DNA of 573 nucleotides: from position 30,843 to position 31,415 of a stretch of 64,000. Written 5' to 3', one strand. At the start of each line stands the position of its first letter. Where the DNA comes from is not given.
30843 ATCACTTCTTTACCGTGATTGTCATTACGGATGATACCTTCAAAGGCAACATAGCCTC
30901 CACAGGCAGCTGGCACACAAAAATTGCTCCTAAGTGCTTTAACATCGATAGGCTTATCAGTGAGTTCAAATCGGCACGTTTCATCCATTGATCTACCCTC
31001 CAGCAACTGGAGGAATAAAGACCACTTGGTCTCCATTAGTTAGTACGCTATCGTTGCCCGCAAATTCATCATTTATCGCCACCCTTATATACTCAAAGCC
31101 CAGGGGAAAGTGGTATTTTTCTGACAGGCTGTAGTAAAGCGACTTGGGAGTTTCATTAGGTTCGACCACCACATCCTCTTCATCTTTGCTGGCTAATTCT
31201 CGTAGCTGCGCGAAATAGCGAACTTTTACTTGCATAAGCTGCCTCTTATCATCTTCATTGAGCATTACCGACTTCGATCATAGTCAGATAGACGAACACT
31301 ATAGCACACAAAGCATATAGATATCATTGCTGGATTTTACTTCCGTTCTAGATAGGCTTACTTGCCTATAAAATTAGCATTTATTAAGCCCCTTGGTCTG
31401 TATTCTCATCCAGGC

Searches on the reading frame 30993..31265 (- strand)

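Call 17: search_protein_families(library=pfam, proteins=[window:30993-31265:-], max_evalue=0.001)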
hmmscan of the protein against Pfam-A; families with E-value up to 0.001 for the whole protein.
window:30993-31265:- (90 aa): 1 family
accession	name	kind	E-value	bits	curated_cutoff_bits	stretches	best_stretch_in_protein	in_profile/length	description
PF02597.26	ThiS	-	6e-14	52.8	22.5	1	15-90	1-76/76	ThiS family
